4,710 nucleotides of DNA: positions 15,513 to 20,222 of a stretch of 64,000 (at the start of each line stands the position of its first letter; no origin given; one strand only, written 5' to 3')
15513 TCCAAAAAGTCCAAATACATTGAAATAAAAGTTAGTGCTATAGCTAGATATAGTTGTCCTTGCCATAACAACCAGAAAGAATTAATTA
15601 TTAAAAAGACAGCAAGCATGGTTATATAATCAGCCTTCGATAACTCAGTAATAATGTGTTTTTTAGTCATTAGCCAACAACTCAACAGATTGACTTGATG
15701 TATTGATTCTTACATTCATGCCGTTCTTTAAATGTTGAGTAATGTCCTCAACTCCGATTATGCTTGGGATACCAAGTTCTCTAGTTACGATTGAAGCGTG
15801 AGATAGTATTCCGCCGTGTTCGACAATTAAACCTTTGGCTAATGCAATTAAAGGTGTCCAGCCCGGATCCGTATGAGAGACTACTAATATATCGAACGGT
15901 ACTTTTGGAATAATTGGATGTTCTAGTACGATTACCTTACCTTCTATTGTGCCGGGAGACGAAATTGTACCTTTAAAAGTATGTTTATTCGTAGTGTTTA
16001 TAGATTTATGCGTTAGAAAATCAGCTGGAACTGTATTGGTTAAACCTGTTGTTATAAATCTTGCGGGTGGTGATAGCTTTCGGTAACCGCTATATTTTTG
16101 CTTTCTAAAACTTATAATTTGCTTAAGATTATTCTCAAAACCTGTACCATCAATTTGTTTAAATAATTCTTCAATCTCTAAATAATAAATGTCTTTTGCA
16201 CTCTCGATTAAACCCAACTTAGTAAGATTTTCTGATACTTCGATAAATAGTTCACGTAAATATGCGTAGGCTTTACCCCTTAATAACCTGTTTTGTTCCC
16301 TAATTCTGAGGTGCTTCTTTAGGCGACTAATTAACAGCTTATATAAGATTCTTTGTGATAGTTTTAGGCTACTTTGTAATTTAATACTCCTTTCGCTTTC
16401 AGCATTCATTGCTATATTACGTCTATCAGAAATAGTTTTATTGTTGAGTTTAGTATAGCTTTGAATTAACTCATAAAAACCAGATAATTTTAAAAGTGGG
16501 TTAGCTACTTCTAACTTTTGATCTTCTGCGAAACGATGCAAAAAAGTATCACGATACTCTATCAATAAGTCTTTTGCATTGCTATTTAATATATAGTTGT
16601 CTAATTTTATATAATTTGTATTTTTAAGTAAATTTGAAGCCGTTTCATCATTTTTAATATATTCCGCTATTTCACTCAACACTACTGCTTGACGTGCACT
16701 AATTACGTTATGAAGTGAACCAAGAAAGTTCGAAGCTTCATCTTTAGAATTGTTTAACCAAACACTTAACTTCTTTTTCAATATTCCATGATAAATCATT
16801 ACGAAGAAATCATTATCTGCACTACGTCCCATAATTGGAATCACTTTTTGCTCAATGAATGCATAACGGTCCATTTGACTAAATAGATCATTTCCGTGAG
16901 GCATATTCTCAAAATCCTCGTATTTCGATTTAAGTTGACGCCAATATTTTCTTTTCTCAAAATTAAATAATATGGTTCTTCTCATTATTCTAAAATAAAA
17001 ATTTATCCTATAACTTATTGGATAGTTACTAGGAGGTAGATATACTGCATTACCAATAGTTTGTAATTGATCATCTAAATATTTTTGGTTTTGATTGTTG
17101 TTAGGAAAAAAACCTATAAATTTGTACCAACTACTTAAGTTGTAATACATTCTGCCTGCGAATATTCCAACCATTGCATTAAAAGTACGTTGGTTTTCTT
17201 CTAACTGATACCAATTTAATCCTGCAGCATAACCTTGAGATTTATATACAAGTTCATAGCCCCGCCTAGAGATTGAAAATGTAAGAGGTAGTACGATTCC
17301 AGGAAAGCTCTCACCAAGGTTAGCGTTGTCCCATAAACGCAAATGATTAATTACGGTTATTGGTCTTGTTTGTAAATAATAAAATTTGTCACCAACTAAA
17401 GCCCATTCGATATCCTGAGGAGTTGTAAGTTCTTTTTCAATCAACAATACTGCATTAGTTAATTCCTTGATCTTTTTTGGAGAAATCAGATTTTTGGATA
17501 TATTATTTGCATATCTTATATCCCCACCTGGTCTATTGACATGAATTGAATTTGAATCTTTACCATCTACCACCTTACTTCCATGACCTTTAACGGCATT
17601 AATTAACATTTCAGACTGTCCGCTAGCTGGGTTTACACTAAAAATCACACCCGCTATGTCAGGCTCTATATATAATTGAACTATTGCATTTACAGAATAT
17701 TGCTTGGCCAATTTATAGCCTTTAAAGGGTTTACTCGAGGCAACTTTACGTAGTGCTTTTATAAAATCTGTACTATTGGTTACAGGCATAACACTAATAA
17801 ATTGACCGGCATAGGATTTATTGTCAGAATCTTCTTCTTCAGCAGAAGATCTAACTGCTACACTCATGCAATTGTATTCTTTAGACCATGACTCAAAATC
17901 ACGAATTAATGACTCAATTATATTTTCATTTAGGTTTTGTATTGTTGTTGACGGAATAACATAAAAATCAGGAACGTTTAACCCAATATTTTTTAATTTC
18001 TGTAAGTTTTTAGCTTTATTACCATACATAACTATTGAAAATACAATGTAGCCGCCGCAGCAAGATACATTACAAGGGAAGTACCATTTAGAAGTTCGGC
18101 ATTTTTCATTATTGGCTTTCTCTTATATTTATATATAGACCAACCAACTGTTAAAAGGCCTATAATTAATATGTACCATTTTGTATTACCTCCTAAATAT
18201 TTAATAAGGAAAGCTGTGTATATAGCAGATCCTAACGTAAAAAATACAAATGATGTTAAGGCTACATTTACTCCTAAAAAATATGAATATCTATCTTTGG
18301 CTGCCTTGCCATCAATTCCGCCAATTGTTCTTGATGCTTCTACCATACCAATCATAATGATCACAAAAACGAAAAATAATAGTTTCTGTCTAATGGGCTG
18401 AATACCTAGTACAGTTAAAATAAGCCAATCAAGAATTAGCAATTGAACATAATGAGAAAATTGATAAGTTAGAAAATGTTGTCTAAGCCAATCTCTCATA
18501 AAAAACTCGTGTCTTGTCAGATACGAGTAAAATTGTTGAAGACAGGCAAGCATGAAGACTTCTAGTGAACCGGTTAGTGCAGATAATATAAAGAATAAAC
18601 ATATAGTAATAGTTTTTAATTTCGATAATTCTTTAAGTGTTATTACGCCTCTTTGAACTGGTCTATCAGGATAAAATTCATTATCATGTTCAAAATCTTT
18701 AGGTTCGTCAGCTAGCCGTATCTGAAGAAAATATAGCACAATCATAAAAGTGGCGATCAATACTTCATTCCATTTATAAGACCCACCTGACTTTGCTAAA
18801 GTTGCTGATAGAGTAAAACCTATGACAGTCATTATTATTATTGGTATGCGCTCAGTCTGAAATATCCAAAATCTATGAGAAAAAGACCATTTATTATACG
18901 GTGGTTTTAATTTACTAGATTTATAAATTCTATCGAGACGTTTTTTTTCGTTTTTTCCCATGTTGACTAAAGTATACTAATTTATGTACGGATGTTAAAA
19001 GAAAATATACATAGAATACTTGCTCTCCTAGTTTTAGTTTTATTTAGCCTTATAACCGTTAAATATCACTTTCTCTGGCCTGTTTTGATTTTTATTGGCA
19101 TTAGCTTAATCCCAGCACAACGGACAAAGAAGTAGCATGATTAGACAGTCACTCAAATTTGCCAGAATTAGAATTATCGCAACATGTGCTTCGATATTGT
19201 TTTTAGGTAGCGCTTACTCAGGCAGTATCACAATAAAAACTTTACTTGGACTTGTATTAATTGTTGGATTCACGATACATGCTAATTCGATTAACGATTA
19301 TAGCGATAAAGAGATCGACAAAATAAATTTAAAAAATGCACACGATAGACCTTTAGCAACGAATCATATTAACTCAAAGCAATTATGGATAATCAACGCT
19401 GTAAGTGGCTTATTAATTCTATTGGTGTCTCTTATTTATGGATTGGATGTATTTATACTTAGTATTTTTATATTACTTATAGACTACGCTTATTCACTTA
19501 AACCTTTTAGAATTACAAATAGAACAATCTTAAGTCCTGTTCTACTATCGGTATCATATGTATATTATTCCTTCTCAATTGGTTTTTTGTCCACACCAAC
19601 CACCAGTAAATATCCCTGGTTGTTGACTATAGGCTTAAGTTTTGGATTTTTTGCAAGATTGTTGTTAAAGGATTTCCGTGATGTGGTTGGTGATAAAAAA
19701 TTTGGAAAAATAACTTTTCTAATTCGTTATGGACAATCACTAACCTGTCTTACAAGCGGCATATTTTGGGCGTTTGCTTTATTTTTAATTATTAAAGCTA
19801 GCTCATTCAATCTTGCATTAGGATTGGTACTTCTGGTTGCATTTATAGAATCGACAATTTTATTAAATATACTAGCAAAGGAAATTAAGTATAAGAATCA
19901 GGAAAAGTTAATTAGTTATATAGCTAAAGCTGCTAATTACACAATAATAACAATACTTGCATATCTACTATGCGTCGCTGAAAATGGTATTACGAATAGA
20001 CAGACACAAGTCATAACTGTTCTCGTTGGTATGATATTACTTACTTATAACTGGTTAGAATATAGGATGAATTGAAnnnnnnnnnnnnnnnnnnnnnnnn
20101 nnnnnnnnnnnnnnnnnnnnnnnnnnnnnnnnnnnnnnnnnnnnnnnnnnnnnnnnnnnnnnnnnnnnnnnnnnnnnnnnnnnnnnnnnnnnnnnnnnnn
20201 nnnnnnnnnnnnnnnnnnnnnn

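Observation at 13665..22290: AT-rich ~8.6 kb membrane-lipid/head-group cluster wedged between tig and clpP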

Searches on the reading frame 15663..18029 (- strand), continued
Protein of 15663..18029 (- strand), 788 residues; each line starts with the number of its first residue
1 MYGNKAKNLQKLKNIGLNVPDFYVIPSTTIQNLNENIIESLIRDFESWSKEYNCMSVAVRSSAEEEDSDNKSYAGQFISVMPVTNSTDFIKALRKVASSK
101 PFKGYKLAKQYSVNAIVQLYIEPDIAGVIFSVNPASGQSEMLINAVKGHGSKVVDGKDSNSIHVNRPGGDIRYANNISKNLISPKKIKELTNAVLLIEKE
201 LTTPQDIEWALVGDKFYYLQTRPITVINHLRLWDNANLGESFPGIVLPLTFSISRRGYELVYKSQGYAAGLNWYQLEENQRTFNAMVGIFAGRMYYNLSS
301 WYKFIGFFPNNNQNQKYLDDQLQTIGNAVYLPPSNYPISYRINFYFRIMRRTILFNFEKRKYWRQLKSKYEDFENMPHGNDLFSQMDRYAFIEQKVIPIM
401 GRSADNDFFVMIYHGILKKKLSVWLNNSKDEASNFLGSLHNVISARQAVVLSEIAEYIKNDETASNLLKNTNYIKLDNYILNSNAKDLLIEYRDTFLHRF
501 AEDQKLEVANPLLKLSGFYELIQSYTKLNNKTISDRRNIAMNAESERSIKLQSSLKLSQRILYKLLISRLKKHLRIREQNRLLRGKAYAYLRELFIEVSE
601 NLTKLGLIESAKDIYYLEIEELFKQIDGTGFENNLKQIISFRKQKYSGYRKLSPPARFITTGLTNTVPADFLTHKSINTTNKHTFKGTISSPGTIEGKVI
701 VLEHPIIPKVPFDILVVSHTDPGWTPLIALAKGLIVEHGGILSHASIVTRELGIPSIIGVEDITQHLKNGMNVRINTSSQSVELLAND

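Call 83: list_cluster_members(proteins=[P0001, P0034, P0035, P0091, P0010])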
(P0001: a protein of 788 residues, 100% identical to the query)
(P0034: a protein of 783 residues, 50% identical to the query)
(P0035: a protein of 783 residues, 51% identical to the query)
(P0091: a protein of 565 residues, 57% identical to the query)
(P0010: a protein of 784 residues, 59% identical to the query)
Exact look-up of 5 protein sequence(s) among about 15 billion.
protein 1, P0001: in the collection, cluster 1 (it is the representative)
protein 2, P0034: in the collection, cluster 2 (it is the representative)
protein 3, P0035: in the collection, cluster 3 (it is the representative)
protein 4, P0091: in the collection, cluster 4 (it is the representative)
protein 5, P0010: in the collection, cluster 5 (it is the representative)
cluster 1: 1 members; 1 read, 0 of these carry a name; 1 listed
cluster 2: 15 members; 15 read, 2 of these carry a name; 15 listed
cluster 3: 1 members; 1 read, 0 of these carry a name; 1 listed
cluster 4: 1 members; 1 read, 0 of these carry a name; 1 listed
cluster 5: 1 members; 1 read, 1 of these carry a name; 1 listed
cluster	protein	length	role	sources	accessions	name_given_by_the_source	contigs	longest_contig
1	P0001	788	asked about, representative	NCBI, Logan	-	-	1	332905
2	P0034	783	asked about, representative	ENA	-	-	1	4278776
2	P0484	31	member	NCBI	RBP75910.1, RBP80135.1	hypothetical protein DFO80_14324, partial [Rhodobacter sp. 140A]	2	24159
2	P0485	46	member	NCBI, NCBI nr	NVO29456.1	hypothetical protein HJ526_18700, partial [Donghicola sp. C2-DW-16] | hypothetical protein [Donghicola mangrovi]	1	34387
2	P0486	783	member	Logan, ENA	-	-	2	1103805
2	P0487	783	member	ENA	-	-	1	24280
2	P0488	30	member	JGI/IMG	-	-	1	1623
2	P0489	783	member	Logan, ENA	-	-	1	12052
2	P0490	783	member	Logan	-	-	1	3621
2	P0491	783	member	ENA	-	-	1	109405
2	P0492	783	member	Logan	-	-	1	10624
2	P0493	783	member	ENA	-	-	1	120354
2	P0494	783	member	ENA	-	-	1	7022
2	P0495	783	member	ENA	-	-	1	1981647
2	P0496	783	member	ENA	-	-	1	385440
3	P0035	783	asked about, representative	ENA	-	-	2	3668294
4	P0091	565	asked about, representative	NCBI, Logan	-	-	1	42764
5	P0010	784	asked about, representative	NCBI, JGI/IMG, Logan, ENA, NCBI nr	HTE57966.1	MAG TPA: PEP/pyruvate-binding domain-containing protein [Verrucomicrobiae bacterium] | PEP/pyruvate-binding domain-containing protein [Verrucomicrobiae bacterium]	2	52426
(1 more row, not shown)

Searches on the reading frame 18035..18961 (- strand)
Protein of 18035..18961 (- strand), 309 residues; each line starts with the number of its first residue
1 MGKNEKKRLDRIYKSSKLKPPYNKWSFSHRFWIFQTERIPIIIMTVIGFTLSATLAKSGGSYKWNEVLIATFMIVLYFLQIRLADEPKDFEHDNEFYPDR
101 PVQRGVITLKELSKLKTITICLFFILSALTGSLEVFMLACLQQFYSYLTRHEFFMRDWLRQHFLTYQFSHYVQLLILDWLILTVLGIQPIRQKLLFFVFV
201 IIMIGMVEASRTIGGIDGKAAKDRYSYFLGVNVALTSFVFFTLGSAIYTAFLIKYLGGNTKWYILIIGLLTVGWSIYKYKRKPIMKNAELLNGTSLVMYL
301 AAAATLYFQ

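Call 7: search_protein_families(library=pfam, proteins=[window:18035-18961:-], max_evalue=0.01)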
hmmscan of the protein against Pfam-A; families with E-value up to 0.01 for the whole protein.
window:18035-18961:- (309 aa): 1 family
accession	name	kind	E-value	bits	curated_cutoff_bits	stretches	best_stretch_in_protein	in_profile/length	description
PF01040.23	UbiA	-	1.4e-07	31.5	34.2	1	48-287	3-240/250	UbiA prenyltransferase family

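Call 8: search_protein_families(library=ncbifam, proteins=[window:18035-18961:-], max_evalue=0.01)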
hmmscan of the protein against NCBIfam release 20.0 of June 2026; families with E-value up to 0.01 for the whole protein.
window:18035-18961:- (309 aa): 3 families
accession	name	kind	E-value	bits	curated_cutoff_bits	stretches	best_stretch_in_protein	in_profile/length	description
NF010118.0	PRK13592.1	equivalog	5e-09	36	443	1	61-280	41-260/299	prenyltransferase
NF004617.0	PRK05951.1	equivalog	1.1e-05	24.7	239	1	33-236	11-227/306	prenyltransferase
NF009523.0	PRK12884.1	equivalog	1.4e-05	24.5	269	1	38-147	12-118/279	prenyltransferase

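Call 39: search_solved_structures(query=window:18035-18961:-, max_evalue=1)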
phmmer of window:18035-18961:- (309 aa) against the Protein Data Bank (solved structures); distinct sequences matched with E-value up to 1: 0.

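Call 87: search_solved_structures(query=A4, max_evalue=10)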
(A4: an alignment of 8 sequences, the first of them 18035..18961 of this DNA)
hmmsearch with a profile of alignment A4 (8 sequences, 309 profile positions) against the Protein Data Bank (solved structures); distinct sequences matched with E-value up to 10: 1.
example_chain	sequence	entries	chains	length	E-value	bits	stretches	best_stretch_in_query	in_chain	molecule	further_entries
6m31_A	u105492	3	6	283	0.028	17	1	81-153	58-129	Digeranylgeranylglyceryl phosphate synthase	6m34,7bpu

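Call 88: search_protein_families(library=pfam, alignment_id=A4, max_evalue=0.1)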
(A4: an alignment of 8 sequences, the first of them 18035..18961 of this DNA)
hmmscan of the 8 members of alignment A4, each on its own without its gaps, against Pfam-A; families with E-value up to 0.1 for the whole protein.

A. member 1, window:18035-18961:- (309 aa): 1 family
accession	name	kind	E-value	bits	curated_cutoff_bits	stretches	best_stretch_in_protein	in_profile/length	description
PF01040.23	UbiA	-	1.4e-07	31.5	34.2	1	48-287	3-240/250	UbiA prenyltransferase family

B. families by the number of members that match (of 8 scanned): 5 families
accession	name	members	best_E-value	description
PF01040.23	UbiA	6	5.1e-11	UbiA prenyltransferase family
PF11449.14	ArsP_2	2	0.0022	Putative, 10TM heavy-metal exporter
PF01569.27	PAP2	1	0.0011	PAP2 superfamily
PF04246.17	RseC_MucC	1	0.014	Positive regulator of sigma(E), RseC/MucC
PF14780.11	NEPRO_N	1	0.052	Nucleolus and neural progenitor protein, N-terminal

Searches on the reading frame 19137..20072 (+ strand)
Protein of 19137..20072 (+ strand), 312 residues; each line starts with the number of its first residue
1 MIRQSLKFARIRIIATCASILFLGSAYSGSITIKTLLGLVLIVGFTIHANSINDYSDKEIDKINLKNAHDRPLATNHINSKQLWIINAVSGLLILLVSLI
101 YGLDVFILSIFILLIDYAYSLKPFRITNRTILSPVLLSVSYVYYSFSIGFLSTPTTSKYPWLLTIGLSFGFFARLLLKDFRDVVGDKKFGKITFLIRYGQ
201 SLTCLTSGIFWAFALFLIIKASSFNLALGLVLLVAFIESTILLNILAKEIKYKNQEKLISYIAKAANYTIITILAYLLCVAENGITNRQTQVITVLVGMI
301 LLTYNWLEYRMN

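Call 7: search_protein_families(library=pfam, proteins=[window:19137-20072:+], max_evalue=0.01)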
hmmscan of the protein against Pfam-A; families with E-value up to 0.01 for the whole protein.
window:19137-20072:+ (312 aa): 1 family
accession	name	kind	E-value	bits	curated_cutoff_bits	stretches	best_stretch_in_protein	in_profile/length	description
PF01040.23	UbiA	-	6.3e-27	94.9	34.2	1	23-238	9-226/250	UbiA prenyltransferase family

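Call 8: search_protein_families(library=ncbifam, proteins=[window:19137-20072:+], max_evalue=0.01)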
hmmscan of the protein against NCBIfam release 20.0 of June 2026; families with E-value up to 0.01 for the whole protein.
window:19137-20072:+ (312 aa): 16 families
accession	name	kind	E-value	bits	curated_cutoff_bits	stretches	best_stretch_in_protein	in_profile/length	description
NF005742.0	PRK07566.1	equivalog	2.5e-18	66.3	313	1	32-280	64-310/315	chlorophyll synthase ChlG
TIGR01476.1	chlor_syn_BchG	subfamily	2.3e-17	63.4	212.3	1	33-275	37-277/283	(bacterio)chlorophyll synthase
NF009523.0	PRK12884.1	equivalog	3.8e-16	59.1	269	1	15-275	19-272/279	prenyltransferase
NF009522.0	PRK12883.1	equivalog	1e-12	48.2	353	1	14-278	17-272/279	geranylgeranylglycerol-phosphate geranylgeranyltransferase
NF009521.0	PRK12882.1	equivalog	3.8e-12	46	296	1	6-255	9-255/280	geranylgeranylglycerol-phosphate geranylgeranyltransferase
NF009525.0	PRK12887.1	equivalog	7.2e-12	45.3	226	1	32-261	53-288/310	homogentisate phytyltransferase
NF009515.0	PRK12874.1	equivalog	7.4e-10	38.6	392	1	34-256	47-263/291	4-hydroxybenzoate polyprenyltransferase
TIGR01475.1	ubiA_other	subfamily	1.4e-09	37.8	180.8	1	18-275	23-274/282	UbiA-like polyprenyltransferase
NF041585.1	MqnP_Cj_Hp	exception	3.7e-09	36.5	375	1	33-253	39-253/281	menaquinone biosynthesis prenyltransferase MqnP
NF009516.0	PRK12875.1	equivalog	4e-09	36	205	1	38-250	55-261/292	prenyltransferase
NF009058.0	PRK12392.1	subfamily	8.8e-09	34.9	494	1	36-266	53-287/333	bacteriochlorophyll c synthase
NF004751.0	PRK06080.1-3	equivalog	8.7e-07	28.8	264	1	13-276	21-289/296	1,4-dihydroxy-2-naphthoate polyprenyltransferase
NF010119.0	PRK13595.1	equivalog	2.1e-06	27.4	248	1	36-236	50-246/292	prenyltransferase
TIGR01474.1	ubiA_proteo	equivalog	4.2e-06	26.5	275.45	1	20-275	26-276/282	4-hydroxybenzoate octaprenyltransferase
TIGR02056.1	ChlG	equivalog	1e-05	25.3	436.45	1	45-234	66-263/306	chlorophyll synthase ChlG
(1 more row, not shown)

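Call 38: search_solved_structures(query=window:19137-20072:+, max_evalue=0.01)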
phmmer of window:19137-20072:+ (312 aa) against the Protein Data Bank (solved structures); distinct sequences matched with E-value up to 0.01: 4.
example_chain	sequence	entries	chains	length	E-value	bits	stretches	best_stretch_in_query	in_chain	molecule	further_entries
9sau_C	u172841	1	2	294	9.6e-09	38.4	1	40-254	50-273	Chlorophyll a synthase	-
9sas_C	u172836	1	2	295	1.1e-08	38.2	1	40-254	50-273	Chlorophyll a synthase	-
6m31_A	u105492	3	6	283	6.4e-07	32.4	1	8-267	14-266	Digeranylgeranylglyceryl phosphate synthase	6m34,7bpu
4od4_A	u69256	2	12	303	0.0098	18.7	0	27-219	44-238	4-hydroxybenzoate octaprenyltransferase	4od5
